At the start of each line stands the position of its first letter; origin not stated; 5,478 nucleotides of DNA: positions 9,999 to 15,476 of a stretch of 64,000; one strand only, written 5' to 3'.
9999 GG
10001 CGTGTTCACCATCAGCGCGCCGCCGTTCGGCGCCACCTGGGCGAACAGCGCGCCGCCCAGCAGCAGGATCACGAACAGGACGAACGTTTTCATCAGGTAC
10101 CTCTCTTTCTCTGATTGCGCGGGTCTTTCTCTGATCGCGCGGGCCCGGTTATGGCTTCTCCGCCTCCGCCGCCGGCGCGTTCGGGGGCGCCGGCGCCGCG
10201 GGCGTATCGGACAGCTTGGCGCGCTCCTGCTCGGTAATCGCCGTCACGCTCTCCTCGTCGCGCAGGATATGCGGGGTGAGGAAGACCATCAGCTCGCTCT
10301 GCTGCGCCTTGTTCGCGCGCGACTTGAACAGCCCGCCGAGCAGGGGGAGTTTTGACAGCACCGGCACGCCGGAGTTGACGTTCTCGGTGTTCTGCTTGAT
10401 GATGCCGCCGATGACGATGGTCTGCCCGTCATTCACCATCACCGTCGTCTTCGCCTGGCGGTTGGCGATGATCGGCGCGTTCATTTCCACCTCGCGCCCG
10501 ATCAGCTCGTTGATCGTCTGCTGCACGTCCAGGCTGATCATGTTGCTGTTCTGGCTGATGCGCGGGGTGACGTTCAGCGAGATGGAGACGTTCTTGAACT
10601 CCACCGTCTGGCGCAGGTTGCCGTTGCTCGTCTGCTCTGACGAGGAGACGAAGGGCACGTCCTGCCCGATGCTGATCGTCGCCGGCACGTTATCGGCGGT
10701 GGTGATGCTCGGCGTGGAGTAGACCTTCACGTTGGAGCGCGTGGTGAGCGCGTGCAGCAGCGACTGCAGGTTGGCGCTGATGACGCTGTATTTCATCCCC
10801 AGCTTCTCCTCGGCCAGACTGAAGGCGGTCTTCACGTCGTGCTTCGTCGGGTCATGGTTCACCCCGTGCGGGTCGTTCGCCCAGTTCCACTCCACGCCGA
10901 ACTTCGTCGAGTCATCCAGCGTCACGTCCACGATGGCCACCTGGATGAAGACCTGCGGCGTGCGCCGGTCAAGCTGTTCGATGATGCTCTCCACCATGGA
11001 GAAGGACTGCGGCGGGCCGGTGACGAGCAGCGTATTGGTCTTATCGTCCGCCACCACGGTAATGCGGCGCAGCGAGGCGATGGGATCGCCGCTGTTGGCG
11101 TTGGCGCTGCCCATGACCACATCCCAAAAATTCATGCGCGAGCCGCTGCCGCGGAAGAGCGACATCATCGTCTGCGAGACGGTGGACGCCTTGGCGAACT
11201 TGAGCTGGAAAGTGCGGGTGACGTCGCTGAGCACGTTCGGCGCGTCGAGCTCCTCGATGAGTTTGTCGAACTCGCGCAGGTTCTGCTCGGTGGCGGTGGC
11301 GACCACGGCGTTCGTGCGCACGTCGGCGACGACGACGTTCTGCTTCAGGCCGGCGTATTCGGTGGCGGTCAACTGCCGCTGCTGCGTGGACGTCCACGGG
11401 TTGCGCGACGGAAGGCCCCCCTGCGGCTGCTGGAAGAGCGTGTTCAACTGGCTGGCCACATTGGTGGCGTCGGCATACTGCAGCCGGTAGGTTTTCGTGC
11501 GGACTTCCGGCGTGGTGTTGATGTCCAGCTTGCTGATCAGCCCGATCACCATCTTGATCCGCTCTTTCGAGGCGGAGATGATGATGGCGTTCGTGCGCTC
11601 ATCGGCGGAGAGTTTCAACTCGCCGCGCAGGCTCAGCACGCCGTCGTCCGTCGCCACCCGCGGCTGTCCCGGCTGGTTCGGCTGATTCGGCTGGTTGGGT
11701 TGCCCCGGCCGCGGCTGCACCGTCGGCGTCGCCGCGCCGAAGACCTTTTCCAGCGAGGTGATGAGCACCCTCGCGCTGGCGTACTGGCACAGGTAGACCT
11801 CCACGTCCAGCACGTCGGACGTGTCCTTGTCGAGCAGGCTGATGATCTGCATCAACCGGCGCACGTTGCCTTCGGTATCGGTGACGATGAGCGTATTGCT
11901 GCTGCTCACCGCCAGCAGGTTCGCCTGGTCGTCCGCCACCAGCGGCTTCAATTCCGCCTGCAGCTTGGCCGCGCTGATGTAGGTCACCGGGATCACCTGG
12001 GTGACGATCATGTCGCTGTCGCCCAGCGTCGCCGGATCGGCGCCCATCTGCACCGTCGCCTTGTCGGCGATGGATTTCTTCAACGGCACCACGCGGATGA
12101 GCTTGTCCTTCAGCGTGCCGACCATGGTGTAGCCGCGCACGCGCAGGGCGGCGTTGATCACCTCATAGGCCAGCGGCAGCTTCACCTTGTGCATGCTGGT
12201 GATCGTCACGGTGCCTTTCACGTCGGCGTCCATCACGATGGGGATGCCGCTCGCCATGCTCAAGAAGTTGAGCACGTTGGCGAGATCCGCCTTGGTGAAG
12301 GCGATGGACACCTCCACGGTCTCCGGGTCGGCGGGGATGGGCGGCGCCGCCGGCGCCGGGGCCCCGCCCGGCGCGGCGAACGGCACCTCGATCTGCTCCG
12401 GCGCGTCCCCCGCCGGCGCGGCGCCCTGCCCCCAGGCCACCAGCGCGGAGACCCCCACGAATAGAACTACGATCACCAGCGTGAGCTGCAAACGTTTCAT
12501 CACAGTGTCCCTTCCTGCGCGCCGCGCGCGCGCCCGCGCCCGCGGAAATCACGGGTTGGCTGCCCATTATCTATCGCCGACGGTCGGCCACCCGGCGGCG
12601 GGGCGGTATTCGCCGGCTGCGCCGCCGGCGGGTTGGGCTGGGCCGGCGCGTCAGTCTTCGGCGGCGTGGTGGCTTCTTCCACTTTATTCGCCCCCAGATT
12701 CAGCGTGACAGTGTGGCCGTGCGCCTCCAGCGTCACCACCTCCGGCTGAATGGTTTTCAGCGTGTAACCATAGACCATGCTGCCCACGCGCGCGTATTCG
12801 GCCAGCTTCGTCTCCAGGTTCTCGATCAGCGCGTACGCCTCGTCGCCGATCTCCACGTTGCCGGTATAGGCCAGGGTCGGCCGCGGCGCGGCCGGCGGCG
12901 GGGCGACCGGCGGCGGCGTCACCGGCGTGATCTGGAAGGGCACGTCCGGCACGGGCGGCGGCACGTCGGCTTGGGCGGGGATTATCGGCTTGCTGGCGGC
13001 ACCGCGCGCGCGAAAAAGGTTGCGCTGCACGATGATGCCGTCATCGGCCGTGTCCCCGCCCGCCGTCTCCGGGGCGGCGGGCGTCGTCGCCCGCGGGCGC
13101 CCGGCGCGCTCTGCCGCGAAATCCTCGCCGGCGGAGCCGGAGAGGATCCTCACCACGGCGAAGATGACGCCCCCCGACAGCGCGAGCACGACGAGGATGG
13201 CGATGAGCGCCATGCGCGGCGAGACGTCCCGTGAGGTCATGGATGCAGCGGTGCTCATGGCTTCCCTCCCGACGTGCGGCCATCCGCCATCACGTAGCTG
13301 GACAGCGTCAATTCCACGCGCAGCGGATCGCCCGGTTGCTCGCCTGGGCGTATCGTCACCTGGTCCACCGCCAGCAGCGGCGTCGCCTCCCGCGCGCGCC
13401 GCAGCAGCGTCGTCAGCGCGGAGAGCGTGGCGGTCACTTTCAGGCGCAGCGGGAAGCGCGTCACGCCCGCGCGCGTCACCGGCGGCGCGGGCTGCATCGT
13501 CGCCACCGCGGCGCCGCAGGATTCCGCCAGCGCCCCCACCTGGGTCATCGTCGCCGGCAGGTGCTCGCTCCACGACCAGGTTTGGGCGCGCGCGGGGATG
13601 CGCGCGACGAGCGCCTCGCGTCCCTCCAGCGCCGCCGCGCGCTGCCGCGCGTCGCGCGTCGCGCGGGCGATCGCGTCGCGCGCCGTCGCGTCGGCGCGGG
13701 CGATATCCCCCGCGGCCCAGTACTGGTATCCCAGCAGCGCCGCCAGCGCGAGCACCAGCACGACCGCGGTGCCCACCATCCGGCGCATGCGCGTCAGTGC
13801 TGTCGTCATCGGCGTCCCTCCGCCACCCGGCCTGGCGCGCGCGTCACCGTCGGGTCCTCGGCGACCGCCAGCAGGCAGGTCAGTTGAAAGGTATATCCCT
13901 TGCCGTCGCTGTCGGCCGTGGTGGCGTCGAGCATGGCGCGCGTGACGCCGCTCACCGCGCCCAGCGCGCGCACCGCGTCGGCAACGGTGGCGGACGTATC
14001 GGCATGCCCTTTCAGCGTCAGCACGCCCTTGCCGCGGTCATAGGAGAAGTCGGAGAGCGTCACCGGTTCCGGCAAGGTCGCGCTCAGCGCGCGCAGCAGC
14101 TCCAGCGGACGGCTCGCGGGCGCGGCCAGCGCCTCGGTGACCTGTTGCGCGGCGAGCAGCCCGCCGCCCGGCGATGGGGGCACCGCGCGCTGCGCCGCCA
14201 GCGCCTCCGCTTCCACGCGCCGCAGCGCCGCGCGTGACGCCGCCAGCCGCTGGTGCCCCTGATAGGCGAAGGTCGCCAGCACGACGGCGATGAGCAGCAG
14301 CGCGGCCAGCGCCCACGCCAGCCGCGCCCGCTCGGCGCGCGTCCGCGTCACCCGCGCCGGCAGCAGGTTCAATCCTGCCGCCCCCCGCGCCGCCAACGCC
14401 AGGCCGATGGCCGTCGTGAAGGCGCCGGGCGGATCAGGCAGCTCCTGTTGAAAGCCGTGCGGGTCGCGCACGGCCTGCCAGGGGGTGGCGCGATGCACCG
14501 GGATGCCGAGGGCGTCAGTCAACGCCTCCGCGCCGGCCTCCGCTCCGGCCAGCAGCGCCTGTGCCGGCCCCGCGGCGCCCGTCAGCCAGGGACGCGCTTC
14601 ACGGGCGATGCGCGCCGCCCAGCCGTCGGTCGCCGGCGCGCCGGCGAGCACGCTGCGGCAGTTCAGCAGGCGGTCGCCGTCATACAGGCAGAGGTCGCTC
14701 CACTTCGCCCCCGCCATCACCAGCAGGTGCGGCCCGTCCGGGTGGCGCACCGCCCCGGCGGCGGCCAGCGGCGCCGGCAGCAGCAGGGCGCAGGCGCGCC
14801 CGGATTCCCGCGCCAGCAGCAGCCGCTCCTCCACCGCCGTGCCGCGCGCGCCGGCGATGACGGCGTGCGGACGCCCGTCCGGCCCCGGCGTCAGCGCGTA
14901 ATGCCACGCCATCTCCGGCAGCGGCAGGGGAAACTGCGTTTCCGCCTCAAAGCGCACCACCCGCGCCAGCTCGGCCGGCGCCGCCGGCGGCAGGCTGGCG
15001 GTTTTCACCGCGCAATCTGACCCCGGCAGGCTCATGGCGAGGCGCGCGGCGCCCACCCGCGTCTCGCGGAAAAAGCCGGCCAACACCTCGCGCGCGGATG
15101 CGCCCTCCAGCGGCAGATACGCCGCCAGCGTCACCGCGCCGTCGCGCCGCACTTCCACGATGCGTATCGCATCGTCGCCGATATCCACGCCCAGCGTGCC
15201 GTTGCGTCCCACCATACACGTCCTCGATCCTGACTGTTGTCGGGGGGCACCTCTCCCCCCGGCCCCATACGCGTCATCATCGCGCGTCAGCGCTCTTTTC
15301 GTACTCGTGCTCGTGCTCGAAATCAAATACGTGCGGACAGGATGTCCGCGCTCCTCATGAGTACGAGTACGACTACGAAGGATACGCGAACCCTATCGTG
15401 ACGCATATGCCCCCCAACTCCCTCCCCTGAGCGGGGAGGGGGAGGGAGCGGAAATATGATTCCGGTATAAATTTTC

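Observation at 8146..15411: Two inverted copies of a ~150-bp repeat element bracket a 7-kb segment that splits the T2SS/T4P operon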

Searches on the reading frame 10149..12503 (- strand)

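Call 14: search_protein_families(library=pfam, proteins=[window:10149-12503:-])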
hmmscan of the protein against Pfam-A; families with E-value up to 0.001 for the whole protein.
window:10149-12503:- (784 aa): 3 families
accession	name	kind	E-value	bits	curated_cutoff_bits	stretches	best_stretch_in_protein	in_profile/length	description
PF03958.22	Secretin_N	-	6e-53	177.4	28.2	4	429-517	1-69/69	Bacterial type II/III secretion system short domain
PF00263.26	Secretin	-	6.3e-48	163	27.5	1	585-748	1-169/169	Bacterial type II and III secretion system protein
PF21305.2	type_II_gspD_N0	-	6.2e-12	45.6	27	1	69-130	3-64/71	GspD-like, N0 domain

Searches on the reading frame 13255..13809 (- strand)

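Call 14: search_protein_families(library=pfam, proteins=[window:13255-13809:-])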
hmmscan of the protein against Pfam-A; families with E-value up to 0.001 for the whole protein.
window:13255-13809:- (184 aa): 1 family
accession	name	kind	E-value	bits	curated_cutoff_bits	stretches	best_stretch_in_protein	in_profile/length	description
PF10741.14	T2SSM_b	-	4.4e-13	49.5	21.7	1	88-172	20-110/111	Type II secretion system (T2SS), protein M subtype b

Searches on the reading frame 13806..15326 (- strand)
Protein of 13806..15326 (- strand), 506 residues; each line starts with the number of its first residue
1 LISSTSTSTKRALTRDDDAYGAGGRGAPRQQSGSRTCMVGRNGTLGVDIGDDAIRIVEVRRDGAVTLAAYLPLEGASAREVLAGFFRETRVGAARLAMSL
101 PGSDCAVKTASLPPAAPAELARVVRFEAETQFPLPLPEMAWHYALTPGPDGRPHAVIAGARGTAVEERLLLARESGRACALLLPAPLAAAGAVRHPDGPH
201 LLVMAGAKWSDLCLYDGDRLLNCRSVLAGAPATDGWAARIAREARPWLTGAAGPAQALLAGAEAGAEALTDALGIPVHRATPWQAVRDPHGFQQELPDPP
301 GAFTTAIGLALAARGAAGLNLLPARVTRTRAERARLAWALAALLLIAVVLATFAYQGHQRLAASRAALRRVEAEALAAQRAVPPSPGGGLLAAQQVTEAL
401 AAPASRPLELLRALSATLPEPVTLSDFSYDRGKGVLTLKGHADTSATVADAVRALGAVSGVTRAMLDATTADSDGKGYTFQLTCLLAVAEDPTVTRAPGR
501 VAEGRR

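Call 14: search_protein_families(library=pfam, proteins=[window:13806-15326:-])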
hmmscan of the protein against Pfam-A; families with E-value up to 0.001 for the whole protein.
window:13806-15326:- (506 aa): 1 family
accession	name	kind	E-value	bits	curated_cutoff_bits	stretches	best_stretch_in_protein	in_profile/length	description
PF05137.18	PilN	-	6e-08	33.1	22.8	1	410-484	2-76/78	Fimbrial assembly protein (PilN)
